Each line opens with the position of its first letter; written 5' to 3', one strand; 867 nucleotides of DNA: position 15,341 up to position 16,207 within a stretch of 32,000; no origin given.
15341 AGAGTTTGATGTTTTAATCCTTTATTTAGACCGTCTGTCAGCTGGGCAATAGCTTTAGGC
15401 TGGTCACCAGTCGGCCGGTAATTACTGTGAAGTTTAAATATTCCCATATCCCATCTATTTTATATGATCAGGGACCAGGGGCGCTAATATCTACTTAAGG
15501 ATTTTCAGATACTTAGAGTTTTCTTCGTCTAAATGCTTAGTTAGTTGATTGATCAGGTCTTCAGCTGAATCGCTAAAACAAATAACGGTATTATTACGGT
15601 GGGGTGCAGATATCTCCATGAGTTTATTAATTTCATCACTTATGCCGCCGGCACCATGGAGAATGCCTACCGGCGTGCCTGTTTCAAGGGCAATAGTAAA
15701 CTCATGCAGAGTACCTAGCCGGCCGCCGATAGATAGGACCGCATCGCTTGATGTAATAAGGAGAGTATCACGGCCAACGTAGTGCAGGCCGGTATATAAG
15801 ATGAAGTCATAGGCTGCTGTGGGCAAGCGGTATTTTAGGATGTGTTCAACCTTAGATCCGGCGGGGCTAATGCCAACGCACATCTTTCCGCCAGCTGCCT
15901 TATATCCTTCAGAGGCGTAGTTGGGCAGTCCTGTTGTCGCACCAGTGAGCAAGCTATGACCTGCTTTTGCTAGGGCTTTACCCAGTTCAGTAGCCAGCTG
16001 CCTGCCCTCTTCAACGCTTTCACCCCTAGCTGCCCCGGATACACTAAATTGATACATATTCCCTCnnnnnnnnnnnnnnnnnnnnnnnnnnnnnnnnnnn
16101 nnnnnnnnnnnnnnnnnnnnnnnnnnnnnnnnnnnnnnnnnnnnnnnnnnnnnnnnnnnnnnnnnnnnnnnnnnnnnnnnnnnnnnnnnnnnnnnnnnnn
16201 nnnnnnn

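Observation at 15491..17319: Unknown 417-aa protein paired with a TIGR00725/LOG-like (SLOG) protein at the tail of the pentose-phosphate/glycolysis cluster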

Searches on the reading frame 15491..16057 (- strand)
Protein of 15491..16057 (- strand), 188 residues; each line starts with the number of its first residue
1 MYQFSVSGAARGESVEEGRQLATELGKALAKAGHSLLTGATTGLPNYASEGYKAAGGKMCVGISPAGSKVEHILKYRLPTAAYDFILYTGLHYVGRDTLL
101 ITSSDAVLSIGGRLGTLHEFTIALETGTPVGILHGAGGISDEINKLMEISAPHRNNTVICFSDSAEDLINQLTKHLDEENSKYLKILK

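Call 3: search_protein_families(library=pfam, proteins=[window:15491-16057:-], max_evalue=1)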
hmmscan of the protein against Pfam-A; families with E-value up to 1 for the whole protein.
window:15491-16057:- (188 aa): 3 families
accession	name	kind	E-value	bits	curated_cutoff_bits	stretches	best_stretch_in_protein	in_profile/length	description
PF18306.6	LDcluster4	-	1.5e-29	103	26.3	1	4-150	4-133/151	SLOG cluster4 family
PF18171.6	LSDAT_prok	-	0.016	14.9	25.4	1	104-147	124-167/195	SLOG in TRPM, prokaryote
PF18163.6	LD_cluster2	-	0.026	14.5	25.3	1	111-156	157-210/264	SLOG cluster2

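Call 4: search_protein_families(library=ncbifam, proteins=[window:15491-16057:-], max_evalue=1)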
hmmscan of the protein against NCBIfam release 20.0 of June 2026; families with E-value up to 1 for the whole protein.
window:15491-16057:- (188 aa): 4 families
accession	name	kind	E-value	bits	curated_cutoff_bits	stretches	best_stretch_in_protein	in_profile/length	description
TIGR00725.1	TIGR00725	hypoth_equivalog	5.6e-22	77.9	106.9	1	1-164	1-151/159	TIGR00725 family protein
TIGR00730.1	TIGR00730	subfamily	5.7e-07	29.4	96.35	1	6-121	5-114/178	TIGR00730 family Rossman fold protein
NF058542.1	CtkRMPhLog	equivalog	0.00078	19.4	300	1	11-127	10-120/177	cytokinin riboside 5'-monophosphate phosphoribohydrolase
NF008882.0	PRK11914.1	equivalog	0.02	14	302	1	27-81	59-111/306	diacylglycerol kinase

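Call 11: search_protein_families(library=padloc, proteins=[window:15491-16057:-], max_evalue=1)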
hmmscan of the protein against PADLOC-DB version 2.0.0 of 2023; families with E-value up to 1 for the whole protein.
window:15491-16057:- (188 aa): 0 families

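Call 40: search_solved_structures(query=window:15491-16057:-, max_evalue=0.01, show_alignments=4)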
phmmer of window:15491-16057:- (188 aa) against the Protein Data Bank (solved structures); distinct sequences matched with E-value up to 0.01: 3.
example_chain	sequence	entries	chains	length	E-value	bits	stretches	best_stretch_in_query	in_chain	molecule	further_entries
1rcu_A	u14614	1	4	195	4.7e-15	59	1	7-147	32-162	conserved hypothetical protein VT76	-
6y01_AAA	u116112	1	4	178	6.8e-09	39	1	20-135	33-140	p450 cytochrome, putative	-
2iz5_A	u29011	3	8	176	1.5e-07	34.6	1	6-133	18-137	MOCO CARRIER PROTEIN | MOLYBDENUM COFACTOR CARRIER PROTEIN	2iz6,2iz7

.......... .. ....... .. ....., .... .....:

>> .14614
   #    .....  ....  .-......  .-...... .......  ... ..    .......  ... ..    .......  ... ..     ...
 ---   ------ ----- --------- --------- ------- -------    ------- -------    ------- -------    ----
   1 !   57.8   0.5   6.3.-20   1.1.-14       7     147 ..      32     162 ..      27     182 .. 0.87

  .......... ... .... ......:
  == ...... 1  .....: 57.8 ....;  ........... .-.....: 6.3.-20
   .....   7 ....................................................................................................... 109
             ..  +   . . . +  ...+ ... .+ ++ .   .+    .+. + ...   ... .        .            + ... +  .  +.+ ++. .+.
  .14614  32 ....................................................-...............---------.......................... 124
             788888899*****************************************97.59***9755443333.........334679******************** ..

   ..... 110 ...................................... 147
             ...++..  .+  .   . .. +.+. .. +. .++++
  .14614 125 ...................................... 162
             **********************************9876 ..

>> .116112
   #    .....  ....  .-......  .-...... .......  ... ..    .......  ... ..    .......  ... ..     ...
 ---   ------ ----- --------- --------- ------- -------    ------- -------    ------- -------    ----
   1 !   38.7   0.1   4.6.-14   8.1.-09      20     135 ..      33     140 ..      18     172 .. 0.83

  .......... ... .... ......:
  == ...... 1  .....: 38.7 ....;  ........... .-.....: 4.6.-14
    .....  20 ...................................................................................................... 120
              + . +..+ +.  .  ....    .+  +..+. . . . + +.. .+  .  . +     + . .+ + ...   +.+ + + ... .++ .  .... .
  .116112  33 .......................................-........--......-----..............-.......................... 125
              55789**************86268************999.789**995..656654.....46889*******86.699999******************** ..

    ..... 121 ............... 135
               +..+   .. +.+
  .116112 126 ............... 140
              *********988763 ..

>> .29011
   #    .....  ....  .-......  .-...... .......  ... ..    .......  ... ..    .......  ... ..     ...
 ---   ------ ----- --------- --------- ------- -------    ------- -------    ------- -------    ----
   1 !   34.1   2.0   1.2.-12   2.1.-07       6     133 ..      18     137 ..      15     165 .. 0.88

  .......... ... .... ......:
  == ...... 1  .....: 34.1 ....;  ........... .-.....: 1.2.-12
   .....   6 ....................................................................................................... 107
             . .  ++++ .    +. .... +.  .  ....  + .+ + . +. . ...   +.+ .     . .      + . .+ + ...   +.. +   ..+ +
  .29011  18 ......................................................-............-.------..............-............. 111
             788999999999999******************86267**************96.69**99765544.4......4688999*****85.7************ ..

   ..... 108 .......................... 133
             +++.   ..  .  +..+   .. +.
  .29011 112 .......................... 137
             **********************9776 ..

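Call 74: find_homologous_proteins(query=window:15491-16057:-, max_evalue=0.00001)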
Query window:15491-16057:- (188 aa): 3571 proteins with E <= 0.00001 among 3914 candidates; the best 120 are listed.
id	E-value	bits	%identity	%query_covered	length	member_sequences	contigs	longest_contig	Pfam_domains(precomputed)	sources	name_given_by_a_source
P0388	1.9e-112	391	94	100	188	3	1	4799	PF18306.7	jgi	jgi:uncharacterized protein (TIGR00725 family)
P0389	6.4e-102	357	86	99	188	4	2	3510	PF18306.7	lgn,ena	-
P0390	9.3e-102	356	85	99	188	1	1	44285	PF18306.7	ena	-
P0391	1.1e-92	327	80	100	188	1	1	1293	PF18306.7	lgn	-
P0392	1.1e-91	323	76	100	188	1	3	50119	PF18306.7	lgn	-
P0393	4.7e-90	318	78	99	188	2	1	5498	PF18306.7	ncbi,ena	-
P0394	9.8e-90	317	75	100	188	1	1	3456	PF18306.7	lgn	-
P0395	3.2e-88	312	75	99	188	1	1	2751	PF18306.7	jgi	jgi:uncharacterized protein (TIGR00725 family)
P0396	8.3e-87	307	73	99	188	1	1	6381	PF18306.7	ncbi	-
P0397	1.9e-86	306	76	98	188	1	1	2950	PF18306.7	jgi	jgi:hypothetical protein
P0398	2.6e-86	306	73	99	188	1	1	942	PF18306.7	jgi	jgi:uncharacterized protein (TIGR00725 family)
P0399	4.3e-86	305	75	99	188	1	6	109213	PF18306.7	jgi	jgi:uncharacterized protein (TIGR00725 family)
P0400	4.7e-86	305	77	97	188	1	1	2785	PF18306.7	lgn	-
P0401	5.2e-86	305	74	99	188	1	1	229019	PF18306.7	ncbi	ncbi:MAG: SLOG cluster 4 domain-containing protein [Candidatus Saccharimonadales bacterium]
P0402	4.4e-85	302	73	100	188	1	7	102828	PF18306.7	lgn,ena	-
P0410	1.3e-83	297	71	100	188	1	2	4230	PF18306.7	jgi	jgi:uncharacterized protein (TIGR00725 family)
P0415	2.4e-83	296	71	100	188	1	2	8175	PF18306.7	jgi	jgi:uncharacterized protein (TIGR00725 family)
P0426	9.8e-83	294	73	97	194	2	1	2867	PF18306.7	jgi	jgi:uncharacterized protein (TIGR00725 family)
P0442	4.3e-82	292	71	97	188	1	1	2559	PF18306.7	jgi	jgi:uncharacterized protein (TIGR00725 family)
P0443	4.4e-82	292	73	97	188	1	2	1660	PF18306.7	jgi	jgi:uncharacterized protein (TIGR00725 family)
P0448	5.2e-82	292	73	97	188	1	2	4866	PF18306.7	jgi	jgi:uncharacterized protein (TIGR00725 family)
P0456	8.3e-82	291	70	100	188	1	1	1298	PF18306.7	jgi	jgi:uncharacterized protein (TIGR00725 family)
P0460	1.1e-81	291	73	97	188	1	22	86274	PF18306.7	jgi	jgi:uncharacterized protein (TIGR00725 family)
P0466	1.2e-81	291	72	97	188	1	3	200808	PF18306.7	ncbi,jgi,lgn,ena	jgi:uncharacterized protein (TIGR00725 family)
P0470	1.5e-81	290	72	97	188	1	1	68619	PF18306.7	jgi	jgi:uncharacterized protein (TIGR00725 family)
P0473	1.8e-81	290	72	97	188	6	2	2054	PF18306.7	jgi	jgi:uncharacterized protein (TIGR00725 family)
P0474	1.8e-81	290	73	97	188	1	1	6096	PF18306.7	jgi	jgi:uncharacterized protein (TIGR00725 family)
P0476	1.9e-81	290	70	97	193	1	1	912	PF18306.7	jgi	jgi:uncharacterized protein (TIGR00725 family)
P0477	1.9e-81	290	72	100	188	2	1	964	PF18306.7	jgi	jgi:uncharacterized protein (TIGR00725 family)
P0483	2.3e-81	290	72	97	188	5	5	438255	PF18306.7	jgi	jgi:uncharacterized protein (TIGR00725 family)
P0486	2.6e-81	290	70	99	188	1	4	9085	PF18306.7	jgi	jgi:uncharacterized protein (TIGR00725 family)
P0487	2.8e-81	289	70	97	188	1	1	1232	PF18306.7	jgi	jgi:uncharacterized protein (TIGR00725 family)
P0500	4.2e-81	289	71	97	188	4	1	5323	PF18306.7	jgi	jgi:uncharacterized protein (TIGR00725 family)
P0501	4.3e-81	289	69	100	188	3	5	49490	PF18306.7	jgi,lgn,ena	jgi:uncharacterized protein (TIGR00725 family)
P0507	5.3e-81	289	73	97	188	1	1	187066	PF18306.7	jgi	jgi:uncharacterized protein (TIGR00725 family)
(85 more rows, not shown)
